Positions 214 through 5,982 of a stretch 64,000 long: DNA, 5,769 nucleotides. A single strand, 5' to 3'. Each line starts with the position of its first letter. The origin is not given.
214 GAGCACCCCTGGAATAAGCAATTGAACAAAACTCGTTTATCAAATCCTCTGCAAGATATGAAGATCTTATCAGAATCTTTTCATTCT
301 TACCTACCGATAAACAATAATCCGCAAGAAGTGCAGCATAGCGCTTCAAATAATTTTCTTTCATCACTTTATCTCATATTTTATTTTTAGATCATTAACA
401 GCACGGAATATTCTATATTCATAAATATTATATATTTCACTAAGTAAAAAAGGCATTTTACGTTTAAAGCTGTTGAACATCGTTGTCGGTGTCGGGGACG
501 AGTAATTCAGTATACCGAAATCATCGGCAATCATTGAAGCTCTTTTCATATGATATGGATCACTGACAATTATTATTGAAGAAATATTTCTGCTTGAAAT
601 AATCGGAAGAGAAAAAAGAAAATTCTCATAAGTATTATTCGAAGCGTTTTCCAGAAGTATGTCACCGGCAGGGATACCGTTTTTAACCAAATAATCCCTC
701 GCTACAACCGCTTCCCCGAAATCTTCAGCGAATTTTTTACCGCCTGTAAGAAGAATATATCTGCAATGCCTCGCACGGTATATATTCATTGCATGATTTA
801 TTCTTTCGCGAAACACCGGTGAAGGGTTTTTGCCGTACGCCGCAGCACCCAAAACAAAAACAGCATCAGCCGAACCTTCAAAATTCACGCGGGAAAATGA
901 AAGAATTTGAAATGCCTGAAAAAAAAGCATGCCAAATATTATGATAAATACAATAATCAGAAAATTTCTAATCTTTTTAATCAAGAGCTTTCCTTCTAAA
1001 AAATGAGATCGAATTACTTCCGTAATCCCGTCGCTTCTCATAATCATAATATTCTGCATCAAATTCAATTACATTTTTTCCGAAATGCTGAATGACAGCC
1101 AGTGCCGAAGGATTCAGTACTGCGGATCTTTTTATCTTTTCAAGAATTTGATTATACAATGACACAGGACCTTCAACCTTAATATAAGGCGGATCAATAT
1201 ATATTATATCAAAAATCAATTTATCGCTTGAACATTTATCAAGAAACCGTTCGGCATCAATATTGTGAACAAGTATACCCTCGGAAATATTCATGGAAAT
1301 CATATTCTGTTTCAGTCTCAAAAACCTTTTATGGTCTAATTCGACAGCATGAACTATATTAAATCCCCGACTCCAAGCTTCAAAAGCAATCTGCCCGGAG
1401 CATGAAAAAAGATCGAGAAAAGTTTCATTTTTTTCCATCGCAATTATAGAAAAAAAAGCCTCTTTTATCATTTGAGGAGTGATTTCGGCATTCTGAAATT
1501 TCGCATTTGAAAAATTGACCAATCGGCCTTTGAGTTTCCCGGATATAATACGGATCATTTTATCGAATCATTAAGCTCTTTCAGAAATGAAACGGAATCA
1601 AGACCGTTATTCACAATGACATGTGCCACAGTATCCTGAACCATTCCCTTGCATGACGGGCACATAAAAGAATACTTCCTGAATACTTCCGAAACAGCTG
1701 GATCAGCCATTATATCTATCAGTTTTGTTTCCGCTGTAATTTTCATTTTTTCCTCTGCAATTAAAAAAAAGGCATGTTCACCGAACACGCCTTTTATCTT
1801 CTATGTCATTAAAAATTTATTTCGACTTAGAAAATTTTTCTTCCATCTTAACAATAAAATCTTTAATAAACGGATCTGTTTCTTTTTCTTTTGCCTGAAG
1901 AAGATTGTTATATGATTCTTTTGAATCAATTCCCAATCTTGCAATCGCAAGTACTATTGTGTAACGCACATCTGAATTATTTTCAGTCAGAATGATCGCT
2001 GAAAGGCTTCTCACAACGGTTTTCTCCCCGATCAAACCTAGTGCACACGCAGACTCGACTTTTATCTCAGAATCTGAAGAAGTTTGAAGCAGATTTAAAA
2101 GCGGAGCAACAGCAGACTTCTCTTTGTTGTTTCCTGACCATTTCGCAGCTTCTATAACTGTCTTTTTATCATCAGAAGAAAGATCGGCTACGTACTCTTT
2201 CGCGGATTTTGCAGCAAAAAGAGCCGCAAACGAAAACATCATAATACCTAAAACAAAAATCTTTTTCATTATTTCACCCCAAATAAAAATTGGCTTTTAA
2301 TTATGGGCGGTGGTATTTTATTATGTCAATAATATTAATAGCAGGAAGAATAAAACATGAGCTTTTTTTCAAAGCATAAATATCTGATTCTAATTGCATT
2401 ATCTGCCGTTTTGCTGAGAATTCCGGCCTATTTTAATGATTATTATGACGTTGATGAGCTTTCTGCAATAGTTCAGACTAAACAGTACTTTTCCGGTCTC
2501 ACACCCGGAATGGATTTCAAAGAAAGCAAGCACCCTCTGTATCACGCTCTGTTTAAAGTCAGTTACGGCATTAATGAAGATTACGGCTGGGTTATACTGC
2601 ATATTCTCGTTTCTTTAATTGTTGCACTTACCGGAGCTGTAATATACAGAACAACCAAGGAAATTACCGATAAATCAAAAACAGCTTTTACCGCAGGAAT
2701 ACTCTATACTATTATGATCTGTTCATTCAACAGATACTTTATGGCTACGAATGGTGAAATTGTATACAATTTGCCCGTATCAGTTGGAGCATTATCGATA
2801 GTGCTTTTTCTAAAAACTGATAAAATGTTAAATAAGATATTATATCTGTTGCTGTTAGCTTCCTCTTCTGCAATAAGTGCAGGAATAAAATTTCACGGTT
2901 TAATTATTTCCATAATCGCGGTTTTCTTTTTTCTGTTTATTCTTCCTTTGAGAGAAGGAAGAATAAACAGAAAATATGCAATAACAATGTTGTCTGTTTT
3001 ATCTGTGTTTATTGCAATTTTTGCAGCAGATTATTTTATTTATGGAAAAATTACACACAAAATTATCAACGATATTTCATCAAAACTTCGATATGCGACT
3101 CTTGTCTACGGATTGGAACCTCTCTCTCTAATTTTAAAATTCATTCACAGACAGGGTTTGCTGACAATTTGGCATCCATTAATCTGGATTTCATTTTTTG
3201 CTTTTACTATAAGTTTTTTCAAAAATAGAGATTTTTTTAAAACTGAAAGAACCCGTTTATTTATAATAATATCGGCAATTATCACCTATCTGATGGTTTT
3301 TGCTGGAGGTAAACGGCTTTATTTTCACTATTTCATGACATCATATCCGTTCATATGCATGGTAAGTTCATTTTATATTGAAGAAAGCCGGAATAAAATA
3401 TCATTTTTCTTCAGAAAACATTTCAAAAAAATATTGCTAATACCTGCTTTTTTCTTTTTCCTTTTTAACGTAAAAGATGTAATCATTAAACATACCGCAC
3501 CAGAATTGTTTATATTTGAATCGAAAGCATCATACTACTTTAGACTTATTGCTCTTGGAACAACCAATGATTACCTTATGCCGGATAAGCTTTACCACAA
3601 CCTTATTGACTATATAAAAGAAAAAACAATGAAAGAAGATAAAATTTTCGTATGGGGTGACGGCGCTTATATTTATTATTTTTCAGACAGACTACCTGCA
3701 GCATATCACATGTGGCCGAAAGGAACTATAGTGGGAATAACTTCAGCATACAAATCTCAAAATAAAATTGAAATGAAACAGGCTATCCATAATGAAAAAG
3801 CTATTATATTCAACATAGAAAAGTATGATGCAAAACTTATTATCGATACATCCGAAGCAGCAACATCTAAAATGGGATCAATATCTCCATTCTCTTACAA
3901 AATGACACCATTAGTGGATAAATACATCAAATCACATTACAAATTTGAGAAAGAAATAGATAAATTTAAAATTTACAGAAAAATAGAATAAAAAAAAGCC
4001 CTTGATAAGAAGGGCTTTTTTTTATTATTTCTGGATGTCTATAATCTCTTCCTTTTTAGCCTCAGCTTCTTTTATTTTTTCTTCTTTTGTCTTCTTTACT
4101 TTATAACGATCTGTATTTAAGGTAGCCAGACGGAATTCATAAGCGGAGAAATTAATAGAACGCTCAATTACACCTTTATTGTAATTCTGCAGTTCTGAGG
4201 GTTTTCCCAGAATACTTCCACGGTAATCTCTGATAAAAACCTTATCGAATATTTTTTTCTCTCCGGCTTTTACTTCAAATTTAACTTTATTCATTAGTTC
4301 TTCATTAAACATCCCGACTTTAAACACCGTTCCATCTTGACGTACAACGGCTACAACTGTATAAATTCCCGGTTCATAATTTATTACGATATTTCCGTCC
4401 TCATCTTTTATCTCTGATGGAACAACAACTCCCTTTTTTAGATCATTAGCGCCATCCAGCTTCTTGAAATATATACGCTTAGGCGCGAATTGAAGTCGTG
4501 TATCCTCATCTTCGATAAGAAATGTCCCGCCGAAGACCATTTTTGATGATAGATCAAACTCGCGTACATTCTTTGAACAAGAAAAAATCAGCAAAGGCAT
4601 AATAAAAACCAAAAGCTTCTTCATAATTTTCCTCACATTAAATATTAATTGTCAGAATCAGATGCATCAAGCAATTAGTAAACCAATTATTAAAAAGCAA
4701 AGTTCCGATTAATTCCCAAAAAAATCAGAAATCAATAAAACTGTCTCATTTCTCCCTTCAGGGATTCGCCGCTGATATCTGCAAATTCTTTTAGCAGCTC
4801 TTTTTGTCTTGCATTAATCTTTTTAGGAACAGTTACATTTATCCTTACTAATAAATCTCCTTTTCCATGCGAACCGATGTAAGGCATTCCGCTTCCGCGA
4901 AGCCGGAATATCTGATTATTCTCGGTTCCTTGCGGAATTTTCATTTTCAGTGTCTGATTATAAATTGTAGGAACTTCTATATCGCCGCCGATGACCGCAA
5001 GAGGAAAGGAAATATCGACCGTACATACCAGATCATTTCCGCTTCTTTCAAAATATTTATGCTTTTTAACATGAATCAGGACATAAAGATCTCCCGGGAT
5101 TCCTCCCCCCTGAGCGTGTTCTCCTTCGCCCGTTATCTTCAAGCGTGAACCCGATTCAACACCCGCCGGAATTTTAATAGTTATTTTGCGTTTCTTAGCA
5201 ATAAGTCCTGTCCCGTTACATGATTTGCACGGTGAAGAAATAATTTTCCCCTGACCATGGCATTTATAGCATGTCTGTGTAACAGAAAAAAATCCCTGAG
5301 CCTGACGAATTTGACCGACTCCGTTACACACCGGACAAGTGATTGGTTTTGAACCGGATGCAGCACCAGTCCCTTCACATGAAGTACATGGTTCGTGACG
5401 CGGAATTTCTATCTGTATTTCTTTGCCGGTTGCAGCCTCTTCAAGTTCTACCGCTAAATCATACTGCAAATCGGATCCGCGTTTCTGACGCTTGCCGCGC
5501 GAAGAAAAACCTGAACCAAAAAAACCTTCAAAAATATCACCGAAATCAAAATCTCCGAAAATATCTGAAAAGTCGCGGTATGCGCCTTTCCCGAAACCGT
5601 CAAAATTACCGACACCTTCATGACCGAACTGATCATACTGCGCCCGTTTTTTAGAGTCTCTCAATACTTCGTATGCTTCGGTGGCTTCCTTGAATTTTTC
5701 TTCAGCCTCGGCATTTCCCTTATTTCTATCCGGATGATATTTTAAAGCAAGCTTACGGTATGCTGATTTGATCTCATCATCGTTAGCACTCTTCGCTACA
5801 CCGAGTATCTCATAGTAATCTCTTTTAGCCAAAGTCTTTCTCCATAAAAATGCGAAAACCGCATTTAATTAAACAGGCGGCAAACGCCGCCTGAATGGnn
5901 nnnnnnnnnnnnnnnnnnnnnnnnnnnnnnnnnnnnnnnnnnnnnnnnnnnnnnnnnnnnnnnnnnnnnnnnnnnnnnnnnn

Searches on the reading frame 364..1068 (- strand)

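Call 60: search_protein_families(library=pfam, proteins=[window:364-1068:-], max_evalue=0.00001)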
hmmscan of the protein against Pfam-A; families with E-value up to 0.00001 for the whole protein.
window:364-1068:- (234 aa): 1 family
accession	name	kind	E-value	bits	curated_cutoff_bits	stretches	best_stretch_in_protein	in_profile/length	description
PF02698.23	DUF218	-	1.3e-29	103.2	27.6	1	68-193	1-109/133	DUF218 domain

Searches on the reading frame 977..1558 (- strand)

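Call 60: search_protein_families(library=pfam, proteins=[window:977-1558:-], max_evalue=0.00001)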
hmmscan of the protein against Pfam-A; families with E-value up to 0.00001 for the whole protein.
window:977-1558:- (193 aa): 1 family
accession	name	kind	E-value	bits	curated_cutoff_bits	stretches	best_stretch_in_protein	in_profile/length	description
PF03602.21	Cons_hypoth95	-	7e-33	114.3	24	1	2-187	1-181/182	Conserved hypothetical protein 95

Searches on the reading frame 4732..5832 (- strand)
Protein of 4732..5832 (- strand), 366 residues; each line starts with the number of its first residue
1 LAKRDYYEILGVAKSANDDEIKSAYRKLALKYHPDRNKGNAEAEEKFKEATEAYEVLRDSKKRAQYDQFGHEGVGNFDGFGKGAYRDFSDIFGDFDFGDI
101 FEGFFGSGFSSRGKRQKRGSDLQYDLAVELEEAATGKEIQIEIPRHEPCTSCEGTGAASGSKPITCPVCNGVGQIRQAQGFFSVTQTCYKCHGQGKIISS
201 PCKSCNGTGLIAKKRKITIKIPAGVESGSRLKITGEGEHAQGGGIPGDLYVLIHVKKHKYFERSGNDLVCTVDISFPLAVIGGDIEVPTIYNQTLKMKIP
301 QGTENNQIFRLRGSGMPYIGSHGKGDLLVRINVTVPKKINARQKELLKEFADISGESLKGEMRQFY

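Call 60: search_protein_families(library=pfam, proteins=[window:4732-5832:-], max_evalue=0.00001)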
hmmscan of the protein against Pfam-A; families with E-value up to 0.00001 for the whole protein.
window:4732-5832:- (366 aa): 4 families
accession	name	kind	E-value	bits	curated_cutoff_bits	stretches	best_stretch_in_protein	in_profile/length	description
PF01556.23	DnaJ_C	-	1.2e-49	168.6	26.6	1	122-336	1-152/152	DnaJ C terminal domain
PF00226.36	DnaJ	-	1.3e-28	99.3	27.8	1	5-67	1-63/63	DnaJ domain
PF00684.25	DnaJ_CXXCXGXG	-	1.7e-15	57.5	32.7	1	149-209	1-65/65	DnaJ central domain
PF15777.11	Anti-TRAP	-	2.2e-07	31.2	32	0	147-180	11-47/59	Tryptophan RNA-binding attenuator protein inhibitory protein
